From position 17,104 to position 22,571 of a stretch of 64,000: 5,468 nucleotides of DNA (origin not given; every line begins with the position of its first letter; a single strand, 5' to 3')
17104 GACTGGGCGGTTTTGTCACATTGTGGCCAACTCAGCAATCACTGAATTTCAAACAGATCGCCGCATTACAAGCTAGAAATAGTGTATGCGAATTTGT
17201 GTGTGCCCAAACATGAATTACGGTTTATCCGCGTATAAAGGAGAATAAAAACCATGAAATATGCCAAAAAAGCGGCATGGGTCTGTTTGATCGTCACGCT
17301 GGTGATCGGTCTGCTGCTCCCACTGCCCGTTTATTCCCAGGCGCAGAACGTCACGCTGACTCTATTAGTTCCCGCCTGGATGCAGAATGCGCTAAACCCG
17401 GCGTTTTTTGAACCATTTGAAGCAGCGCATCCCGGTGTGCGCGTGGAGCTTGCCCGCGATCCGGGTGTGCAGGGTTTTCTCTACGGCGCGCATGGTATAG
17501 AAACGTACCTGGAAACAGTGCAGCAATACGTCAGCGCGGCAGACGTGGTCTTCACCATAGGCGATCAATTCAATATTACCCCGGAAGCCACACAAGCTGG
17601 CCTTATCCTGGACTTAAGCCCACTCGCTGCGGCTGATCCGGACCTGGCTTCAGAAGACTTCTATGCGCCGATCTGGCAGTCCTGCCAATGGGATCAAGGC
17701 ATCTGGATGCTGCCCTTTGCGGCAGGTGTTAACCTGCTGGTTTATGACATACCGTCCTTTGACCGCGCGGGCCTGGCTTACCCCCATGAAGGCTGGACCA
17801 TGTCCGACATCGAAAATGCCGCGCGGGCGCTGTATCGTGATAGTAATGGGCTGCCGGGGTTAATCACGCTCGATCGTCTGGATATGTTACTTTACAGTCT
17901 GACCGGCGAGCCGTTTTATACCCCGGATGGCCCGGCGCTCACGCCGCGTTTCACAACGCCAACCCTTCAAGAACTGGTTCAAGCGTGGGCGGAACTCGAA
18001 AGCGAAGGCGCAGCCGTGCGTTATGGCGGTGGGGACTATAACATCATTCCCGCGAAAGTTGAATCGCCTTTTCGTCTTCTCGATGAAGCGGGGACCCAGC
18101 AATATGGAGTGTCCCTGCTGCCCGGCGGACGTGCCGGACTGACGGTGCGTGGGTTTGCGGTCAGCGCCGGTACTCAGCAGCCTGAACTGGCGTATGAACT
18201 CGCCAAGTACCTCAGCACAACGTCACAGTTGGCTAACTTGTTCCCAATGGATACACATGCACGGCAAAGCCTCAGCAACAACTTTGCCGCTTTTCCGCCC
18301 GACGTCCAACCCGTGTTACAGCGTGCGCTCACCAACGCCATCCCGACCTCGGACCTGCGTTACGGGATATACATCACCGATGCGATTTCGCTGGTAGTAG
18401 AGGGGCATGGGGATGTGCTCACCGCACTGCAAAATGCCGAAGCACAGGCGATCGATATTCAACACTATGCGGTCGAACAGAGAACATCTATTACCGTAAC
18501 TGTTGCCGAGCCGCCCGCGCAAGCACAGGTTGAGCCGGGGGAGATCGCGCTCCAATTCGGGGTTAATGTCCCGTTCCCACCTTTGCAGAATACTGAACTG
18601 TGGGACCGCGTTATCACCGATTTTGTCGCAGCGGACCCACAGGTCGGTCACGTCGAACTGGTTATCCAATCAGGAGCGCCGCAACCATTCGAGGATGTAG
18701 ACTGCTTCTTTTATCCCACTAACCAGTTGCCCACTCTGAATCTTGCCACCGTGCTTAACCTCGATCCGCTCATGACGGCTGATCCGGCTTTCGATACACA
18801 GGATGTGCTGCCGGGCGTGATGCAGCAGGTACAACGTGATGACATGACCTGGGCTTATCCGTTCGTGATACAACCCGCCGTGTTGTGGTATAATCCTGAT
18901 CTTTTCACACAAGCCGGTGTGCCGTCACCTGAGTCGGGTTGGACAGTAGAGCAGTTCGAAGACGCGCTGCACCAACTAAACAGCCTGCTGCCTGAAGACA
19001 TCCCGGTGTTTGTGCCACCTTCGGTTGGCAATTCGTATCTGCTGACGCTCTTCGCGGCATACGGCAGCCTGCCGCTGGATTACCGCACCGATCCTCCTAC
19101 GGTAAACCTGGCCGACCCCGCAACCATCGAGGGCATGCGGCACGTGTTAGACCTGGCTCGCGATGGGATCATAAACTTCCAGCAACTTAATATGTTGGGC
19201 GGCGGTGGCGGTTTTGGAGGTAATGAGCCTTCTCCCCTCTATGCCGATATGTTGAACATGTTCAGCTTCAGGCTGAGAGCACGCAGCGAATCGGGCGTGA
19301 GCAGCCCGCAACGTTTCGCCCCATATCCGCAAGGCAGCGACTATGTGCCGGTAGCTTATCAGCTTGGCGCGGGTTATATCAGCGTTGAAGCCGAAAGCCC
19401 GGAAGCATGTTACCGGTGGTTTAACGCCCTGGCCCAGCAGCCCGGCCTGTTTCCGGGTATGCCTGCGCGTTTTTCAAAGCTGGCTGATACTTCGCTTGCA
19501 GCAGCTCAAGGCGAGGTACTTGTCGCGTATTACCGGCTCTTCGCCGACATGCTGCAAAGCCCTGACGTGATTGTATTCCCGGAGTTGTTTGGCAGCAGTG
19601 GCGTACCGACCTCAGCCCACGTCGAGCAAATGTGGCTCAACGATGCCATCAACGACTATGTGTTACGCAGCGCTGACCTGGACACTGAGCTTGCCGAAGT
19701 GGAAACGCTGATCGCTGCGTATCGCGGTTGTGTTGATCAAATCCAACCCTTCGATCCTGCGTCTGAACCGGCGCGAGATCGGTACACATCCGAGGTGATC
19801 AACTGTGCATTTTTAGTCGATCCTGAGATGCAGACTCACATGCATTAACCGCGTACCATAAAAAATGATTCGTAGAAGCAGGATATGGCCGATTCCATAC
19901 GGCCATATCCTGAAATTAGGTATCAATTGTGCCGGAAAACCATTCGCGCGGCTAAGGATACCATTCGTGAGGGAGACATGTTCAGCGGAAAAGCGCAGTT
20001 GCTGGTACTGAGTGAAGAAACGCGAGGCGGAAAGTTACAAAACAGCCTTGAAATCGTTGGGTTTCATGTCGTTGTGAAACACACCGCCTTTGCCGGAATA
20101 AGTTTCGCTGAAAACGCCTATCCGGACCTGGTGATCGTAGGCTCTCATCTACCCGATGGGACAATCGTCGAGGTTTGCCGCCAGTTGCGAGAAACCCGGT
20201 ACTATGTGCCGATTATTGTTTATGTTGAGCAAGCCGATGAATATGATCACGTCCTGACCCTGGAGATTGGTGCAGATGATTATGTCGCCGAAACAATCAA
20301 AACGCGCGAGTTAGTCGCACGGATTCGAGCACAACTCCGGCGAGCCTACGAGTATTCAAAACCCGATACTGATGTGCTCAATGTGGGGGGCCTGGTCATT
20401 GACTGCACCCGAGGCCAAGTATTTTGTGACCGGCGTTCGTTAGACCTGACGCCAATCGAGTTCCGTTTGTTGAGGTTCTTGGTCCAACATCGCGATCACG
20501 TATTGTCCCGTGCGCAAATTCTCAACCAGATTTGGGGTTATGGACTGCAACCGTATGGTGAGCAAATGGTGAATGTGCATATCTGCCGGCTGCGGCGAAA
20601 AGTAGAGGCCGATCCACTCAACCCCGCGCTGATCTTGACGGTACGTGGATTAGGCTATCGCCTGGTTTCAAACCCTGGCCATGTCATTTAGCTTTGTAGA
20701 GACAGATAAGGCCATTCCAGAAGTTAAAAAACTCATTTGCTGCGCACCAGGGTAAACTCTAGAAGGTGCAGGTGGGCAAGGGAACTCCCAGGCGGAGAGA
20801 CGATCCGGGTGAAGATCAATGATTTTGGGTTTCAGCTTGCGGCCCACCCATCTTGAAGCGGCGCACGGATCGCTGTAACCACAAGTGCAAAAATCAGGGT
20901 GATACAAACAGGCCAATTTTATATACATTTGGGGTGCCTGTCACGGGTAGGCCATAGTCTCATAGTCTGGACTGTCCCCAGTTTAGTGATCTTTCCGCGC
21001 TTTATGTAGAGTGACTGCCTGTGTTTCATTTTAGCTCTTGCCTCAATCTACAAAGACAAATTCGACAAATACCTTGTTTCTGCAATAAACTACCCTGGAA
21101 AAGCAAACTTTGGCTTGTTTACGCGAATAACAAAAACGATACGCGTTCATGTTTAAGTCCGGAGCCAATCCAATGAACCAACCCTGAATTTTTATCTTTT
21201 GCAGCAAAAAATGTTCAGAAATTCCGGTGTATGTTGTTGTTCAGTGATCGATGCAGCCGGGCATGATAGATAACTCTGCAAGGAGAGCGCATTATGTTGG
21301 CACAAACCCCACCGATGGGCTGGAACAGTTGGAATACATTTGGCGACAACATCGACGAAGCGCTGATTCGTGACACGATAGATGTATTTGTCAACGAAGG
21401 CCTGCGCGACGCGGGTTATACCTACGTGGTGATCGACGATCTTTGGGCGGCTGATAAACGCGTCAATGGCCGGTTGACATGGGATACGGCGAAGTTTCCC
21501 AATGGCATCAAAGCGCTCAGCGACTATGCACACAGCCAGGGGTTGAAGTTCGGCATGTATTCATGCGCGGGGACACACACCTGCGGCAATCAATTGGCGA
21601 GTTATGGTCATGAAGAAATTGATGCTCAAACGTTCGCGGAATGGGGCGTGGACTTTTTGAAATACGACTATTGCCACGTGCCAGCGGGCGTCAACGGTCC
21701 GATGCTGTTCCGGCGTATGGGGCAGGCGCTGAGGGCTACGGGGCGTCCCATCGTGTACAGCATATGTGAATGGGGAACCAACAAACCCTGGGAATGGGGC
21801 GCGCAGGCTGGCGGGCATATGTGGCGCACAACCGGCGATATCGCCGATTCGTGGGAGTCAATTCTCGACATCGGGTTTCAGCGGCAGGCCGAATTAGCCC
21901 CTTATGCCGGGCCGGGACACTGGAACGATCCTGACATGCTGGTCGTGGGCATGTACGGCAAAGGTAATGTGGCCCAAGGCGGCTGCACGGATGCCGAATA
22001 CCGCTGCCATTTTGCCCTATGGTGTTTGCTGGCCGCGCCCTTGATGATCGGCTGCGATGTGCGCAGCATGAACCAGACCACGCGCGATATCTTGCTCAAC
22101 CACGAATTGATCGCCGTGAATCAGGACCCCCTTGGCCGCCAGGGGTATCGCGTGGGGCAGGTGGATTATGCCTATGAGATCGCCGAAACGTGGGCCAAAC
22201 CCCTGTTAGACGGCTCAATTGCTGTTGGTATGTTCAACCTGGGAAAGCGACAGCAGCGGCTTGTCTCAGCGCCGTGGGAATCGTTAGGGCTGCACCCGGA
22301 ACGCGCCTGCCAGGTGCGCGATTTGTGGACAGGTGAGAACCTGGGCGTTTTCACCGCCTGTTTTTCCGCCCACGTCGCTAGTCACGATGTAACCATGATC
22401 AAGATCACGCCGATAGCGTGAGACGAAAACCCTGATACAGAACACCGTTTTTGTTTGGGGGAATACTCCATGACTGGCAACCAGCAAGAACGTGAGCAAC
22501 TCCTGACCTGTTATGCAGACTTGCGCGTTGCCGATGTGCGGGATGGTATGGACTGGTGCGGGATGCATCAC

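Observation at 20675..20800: Conserved ~95-nt sequence shared by the 3' flanks of two unrelated operons (copy 1)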

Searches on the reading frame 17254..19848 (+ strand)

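Call 13: search_protein_families(library=pfam, proteins=[window:17254-19848:+])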
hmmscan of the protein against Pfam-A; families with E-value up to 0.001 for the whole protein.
window:17254-19848:+ (864 aa): 1 family
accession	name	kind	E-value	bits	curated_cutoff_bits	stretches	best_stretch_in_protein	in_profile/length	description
PF01547.30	SBP_bac_1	-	5.7e-21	76.2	26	2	43-324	4-304/307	Bacterial extracellular solute-binding protein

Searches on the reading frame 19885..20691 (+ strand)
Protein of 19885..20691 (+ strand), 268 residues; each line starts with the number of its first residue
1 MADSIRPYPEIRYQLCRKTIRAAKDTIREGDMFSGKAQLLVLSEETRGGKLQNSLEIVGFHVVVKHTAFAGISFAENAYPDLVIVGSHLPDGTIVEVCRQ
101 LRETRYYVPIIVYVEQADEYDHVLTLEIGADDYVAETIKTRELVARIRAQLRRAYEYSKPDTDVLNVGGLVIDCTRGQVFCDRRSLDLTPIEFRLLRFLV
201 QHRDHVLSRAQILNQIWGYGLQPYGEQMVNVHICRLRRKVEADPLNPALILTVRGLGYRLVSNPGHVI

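Call 13: search_protein_families(library=pfam, proteins=[window:19885-20691:+])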
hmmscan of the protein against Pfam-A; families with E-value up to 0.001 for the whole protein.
window:19885-20691:+ (268 aa): 3 families
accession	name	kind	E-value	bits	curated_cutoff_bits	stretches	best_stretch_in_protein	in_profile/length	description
PF00486.34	Trans_reg_C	-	2e-24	85.9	26.2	1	185-260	3-77/77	Transcriptional regulatory protein, C terminal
PF00072.30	Response_reg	-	5.7e-10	39.8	30.2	1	51-148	14-111/111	Response regulator receiver domain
PF21695.3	GlnR_1st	-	7.2e-05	23.1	27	1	38-148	2-108/111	Transcription regulator GlnR, N-terminal domain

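Call 51: find_homologous_proteins(query=window:19885-20688:+, max_evalue=1e-40)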
Query window:19885-20688:+ (268 aa): 426 proteins with E <= 1e-40 among 8000 candidates; the best 120 are listed.
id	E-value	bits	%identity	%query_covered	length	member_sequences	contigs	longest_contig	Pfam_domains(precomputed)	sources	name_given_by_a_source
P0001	9.8e-154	528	100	88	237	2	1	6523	PF00486.35,PF00072.31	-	-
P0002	7.4e-107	375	76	86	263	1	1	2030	PF00486.35,PF00072.31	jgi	jgi:DNA-binding response OmpR family regulator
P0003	3.5e-106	372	72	87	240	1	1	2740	PF00486.35,PF00072.31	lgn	-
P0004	1.8e-101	357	67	88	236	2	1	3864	PF00486.35,PF00072.31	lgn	-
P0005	1.7e-100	354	71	85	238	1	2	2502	PF00486.35,PF00072.31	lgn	-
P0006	7.5e-97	342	69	87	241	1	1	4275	PF00486.35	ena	-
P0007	1.5e-95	338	70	84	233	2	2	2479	PF00486.35,PF00072.31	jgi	jgi:two-component system alkaline phosphatase synthesis response regulator PhoP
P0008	1.6e-95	338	68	85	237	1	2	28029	PF00486.35,PF00072.31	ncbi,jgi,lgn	-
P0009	3.6e-95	336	72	87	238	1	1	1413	PF00486.35,PF00072.31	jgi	jgi:two-component system alkaline phosphatase synthesis response regulator PhoP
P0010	9.3e-93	328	62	94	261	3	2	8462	PF00486.35,PF00072.31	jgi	jgi:DNA-binding response OmpR family regulator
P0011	8.7e-89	315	65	84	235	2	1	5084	PF00486.35,PF00072.31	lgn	-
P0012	1.2e-60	223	54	79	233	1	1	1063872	PF00486.35,PF00072.31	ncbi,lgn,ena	-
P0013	2.0e-60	222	51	84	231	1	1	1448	PF00486.35,PF00072.31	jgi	jgi:DNA-binding response OmpR family regulator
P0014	8.5e-60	220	50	83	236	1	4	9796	PF00486.35,PF00072.31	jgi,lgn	jgi:two-component system response regulator MtrA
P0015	2.1e-58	216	52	80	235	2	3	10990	PF00486.35,PF00072.31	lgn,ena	-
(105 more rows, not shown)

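Call 52: find_encoding_contigs(protein=P0001, flank=3000)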
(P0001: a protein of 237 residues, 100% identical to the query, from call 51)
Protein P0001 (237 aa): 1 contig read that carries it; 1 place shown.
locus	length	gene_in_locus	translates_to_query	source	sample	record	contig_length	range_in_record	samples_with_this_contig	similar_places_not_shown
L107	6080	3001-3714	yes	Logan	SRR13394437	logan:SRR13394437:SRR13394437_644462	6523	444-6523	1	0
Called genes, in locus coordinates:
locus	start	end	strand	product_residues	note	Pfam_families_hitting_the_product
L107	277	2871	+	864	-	PF01547:SBP_bac_1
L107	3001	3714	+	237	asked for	PF00072:Response_reg, PF00486:Trans_reg_C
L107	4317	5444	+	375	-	PF16499:Melibiase_2, PF17801:Melibiase_C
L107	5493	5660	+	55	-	-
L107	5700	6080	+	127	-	?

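Call 53: find_encoding_contigs(protein=P0002, flank=3000)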
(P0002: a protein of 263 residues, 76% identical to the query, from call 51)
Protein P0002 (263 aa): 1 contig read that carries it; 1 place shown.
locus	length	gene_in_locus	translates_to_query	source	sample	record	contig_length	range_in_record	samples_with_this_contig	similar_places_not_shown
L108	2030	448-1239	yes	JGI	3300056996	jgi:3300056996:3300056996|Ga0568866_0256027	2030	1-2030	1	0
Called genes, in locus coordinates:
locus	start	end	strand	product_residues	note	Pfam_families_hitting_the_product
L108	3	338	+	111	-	?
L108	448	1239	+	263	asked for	PF00072:Response_reg, PF00486:Trans_reg_C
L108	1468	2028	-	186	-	?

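Call 54: find_encoding_contigs(protein=P0003, flank=3000)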
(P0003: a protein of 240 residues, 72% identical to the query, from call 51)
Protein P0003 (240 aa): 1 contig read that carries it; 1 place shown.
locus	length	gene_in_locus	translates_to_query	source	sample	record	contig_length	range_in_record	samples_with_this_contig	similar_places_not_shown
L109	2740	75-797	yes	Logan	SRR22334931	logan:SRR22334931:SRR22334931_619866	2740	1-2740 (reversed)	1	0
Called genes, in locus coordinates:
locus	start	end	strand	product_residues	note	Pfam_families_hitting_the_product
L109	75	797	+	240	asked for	PF00072:Response_reg, PF00486:Trans_reg_C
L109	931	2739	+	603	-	?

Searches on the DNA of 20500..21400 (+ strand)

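Call 25: build_rna_model(alignment_id=A3, structure=none)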
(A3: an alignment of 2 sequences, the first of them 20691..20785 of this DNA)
Model R1 built from alignment A3 (2 sequences, 96 columns); structure: none (sequence only).
model positions 96; base pairs 0; branch points 0; effective number of sequences 2; information 0.595 bits per position. No base pairs: searches with it score sequence only.

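Call 35: search_rna_families(source=window, start=20500, end=21400, threshold=evalue, max_evalue=5)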
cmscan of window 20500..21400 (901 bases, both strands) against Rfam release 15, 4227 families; matches with E-value up to 5: 2.
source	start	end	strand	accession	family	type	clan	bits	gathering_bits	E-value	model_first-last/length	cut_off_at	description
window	20715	20860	-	RF01984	ZEB2_AS1_1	Gene; lncRNA;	-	18.2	80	1.8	1-128/128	no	ZEB2 antisense RNA 1 conserved region 1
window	20533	20595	+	RF01310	sR7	Gene; snRNA; snoRNA; CD-box;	-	17.1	37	0.28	1-57/57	no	Small nucleolar RNA sR7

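Call 87: build_rna_model(alignment_id=A3)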
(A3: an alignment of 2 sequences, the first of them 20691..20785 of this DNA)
Model R2 built from alignment A3 (2 sequences, 96 columns); structure: RNAalifold consensus.
model positions 96; base pairs 20; branch points 2; effective number of sequences 1.11; information 0.595 bits per position. Calibrated on 0.2 Mb of random sequence (short: E-values are rough).
structure used (alignment columns):
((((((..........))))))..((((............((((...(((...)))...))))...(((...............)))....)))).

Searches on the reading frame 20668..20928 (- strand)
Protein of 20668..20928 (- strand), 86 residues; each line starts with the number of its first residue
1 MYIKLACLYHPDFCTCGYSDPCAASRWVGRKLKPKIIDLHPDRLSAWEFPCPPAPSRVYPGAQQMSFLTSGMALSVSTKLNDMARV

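Call 77: search_protein_families(library=pfam, proteins=[window:20668-20928:-], max_evalue=1)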
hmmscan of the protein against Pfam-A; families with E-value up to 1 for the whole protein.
window:20668-20928:- (86 aa): 2 families
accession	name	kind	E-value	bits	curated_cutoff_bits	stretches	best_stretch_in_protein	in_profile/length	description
PF08088.17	Toxin_19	-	0.027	15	23.2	1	6-29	11-35/40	Conotoxin I-superfamily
PF00226.36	DnaJ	-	0.24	12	27.8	0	2-13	21-32/63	DnaJ domain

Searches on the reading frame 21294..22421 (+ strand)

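Call 13: search_protein_families(library=pfam, proteins=[window:21294-22421:+])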
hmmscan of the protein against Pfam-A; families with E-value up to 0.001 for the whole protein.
window:21294-22421:+ (375 aa): 4 families
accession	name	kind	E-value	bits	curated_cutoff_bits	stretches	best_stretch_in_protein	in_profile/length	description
PF16499.11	Melibiase_2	-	2.9e-73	247.1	23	1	5-278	1-284/284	Alpha galactosidase A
PF17801.7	Melibiase_C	-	2.9e-18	66.2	22.9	1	297-371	4-71/71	Alpha galactosidase C-terminal beta sandwich domain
PF10566.15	Glyco_hydro_97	-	0.00062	19.7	32.5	1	39-127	45-130/275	Glycoside hydrolase 97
PF02065.24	Melibiase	-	0.00064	19.2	27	1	7-89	42-123/347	Melibiase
